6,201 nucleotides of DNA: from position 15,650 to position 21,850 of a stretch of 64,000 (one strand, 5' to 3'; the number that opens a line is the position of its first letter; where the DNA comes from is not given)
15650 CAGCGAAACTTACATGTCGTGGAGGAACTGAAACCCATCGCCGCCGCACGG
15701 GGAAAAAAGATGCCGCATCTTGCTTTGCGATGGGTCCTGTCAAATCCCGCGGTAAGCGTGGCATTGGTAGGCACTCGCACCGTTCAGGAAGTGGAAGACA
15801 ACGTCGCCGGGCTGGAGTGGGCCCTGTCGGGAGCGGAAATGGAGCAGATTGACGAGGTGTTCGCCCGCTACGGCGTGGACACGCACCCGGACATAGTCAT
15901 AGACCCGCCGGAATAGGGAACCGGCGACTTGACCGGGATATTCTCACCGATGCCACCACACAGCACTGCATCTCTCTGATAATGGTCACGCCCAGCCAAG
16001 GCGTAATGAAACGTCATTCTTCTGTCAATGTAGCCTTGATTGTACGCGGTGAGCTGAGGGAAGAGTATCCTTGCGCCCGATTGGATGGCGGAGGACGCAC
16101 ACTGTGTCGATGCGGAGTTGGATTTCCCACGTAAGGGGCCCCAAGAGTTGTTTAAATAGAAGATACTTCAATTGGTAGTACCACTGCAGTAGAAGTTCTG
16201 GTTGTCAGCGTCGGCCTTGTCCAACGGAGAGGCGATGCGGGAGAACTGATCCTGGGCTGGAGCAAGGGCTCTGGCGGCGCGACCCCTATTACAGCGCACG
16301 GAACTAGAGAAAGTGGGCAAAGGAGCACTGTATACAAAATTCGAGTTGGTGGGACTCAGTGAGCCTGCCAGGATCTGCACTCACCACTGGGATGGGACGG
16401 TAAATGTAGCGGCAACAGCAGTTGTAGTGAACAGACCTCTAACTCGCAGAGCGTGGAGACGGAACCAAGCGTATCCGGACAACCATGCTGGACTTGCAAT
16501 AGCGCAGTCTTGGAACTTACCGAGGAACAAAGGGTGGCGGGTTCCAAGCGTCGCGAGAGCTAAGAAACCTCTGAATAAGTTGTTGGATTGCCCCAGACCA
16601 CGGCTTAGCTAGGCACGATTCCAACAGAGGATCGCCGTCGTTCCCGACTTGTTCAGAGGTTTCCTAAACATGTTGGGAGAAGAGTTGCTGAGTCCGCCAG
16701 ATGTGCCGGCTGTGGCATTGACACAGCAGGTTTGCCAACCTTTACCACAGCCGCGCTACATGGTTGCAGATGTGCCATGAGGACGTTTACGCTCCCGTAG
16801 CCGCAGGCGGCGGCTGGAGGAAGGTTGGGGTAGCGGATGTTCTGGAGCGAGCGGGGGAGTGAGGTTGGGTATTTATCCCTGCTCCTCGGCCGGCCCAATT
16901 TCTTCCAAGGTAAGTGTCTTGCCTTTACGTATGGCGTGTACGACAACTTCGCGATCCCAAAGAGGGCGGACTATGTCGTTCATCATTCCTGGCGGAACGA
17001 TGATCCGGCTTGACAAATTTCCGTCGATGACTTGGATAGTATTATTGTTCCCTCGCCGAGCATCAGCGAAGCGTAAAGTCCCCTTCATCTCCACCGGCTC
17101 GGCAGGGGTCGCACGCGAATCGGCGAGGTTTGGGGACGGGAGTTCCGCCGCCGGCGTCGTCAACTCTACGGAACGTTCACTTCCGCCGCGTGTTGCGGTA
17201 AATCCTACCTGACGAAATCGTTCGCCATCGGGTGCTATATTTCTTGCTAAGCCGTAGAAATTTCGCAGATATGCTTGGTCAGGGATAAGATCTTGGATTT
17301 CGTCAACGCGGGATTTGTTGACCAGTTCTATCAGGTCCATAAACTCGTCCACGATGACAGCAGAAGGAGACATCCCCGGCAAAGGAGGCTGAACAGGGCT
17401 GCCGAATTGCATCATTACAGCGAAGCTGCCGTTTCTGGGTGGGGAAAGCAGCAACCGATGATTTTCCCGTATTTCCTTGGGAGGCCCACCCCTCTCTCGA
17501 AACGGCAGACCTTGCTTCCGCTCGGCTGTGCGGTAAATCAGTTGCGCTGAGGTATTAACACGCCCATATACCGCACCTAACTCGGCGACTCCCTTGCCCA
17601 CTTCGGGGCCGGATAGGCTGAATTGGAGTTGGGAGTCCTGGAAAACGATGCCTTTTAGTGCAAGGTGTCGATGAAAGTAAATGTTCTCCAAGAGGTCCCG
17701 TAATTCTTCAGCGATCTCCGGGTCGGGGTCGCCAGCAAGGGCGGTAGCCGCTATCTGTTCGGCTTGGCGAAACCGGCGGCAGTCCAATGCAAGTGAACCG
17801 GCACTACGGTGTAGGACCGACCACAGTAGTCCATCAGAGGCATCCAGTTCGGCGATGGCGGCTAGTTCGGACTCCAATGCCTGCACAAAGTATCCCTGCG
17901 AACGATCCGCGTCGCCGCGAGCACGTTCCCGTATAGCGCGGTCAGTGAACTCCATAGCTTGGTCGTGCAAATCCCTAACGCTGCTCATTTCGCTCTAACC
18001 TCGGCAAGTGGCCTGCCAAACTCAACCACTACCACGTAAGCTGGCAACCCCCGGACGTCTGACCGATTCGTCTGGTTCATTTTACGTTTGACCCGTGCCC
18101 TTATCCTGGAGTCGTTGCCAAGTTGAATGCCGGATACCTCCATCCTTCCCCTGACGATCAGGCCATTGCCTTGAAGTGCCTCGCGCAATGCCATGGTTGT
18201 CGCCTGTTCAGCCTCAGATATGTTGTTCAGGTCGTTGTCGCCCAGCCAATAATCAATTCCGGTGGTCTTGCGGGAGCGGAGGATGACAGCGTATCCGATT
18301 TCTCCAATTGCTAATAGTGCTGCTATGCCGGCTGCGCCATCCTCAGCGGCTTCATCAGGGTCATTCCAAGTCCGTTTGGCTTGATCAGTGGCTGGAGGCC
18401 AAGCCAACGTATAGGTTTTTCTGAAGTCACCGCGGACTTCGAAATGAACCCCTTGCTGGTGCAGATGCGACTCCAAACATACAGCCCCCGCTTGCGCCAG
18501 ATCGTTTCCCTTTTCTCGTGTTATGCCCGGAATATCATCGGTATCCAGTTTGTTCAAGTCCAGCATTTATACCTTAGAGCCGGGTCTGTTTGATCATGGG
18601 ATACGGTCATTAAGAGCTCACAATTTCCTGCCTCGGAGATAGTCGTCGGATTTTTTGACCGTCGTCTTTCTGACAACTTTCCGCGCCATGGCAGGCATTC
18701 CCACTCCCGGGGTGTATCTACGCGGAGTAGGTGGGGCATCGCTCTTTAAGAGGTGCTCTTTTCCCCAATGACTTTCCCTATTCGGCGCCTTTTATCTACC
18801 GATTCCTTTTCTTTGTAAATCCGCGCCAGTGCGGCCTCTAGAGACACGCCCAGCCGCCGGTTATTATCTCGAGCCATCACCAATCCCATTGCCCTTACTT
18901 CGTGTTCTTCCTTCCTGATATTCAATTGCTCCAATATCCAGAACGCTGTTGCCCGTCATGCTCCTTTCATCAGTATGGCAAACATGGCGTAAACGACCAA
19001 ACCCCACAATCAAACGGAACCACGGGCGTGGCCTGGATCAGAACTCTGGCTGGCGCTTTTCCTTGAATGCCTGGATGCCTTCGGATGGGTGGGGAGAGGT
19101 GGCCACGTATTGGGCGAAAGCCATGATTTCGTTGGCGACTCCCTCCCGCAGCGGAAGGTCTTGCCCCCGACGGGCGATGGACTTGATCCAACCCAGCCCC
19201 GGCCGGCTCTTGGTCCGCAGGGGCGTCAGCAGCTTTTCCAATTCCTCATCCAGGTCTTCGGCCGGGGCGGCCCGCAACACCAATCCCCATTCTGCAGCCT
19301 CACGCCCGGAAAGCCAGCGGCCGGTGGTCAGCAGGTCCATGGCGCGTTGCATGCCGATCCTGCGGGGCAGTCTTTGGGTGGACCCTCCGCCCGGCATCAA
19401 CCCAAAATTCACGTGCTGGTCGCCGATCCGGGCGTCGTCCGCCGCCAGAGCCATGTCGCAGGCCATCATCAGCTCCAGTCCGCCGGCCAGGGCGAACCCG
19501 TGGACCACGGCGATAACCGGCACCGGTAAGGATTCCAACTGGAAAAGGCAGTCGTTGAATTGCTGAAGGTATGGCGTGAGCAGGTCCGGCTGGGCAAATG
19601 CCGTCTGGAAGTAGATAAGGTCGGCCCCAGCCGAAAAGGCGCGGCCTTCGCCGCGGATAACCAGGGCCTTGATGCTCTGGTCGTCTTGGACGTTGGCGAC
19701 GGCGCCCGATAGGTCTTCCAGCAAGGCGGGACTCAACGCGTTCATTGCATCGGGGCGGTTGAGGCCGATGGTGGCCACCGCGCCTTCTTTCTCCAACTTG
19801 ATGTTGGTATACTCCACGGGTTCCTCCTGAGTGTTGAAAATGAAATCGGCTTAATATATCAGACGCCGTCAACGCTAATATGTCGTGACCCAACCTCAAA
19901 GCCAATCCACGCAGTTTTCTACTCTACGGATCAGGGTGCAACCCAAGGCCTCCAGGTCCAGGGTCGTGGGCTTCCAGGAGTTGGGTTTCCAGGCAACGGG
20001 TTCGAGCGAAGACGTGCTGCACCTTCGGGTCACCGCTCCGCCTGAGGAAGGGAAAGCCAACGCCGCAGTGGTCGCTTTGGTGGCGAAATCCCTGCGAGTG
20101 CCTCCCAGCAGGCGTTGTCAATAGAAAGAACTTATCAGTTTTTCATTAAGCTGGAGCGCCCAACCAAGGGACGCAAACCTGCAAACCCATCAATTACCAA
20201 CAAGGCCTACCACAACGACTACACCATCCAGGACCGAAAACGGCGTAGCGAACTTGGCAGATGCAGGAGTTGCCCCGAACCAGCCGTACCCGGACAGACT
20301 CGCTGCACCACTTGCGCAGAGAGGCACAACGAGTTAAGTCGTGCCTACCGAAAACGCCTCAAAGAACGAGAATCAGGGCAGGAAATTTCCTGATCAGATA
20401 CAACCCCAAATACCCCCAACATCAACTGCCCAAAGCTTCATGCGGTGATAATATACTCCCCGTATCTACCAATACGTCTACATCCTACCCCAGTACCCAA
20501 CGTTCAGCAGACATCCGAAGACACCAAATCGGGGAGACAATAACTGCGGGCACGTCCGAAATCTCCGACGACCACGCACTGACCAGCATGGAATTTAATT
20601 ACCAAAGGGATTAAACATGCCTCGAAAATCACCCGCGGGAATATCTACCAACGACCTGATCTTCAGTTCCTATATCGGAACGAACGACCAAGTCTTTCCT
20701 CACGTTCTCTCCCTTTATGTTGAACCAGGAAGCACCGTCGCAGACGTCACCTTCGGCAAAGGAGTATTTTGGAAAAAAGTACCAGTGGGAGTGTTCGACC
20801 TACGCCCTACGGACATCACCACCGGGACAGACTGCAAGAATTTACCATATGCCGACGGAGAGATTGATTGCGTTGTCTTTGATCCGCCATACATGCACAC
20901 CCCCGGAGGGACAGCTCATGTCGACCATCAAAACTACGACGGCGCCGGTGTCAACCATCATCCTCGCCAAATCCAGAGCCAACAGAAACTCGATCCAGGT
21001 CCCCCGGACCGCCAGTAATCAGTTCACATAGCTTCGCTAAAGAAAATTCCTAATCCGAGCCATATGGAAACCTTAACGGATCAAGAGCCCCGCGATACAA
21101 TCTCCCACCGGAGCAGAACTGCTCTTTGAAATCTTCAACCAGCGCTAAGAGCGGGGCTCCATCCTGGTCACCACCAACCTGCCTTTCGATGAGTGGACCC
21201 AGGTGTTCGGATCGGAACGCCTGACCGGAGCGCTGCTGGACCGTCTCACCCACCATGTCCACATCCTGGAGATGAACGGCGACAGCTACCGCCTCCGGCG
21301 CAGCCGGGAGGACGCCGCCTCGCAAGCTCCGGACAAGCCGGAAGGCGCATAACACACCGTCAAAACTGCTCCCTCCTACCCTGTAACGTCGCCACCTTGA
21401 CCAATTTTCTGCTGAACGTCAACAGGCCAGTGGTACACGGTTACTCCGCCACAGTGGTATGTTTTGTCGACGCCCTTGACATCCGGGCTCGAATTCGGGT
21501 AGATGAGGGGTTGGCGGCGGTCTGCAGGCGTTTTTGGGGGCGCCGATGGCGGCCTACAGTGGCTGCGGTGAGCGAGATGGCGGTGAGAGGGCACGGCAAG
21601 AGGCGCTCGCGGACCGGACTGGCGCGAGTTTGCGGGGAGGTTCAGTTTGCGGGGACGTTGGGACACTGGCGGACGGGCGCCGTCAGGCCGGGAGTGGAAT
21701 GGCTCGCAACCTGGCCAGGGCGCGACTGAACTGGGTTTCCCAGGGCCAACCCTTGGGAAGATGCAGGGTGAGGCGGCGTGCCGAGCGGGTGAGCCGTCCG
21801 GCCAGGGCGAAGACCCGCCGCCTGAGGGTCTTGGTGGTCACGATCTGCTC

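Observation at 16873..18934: Lower-GC island with an overlapping two-gene unit (193 aa + 371 aa) and a small upstream ORF: uncharacterised, possibly defence- or toxin-like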

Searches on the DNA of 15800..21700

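Call 33: search_rna_families(source=window, start=15800, end=21700, threshold=evalue, max_evalue=1)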
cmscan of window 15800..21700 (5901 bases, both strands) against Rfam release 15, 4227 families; matches with E-value up to 1: 0.
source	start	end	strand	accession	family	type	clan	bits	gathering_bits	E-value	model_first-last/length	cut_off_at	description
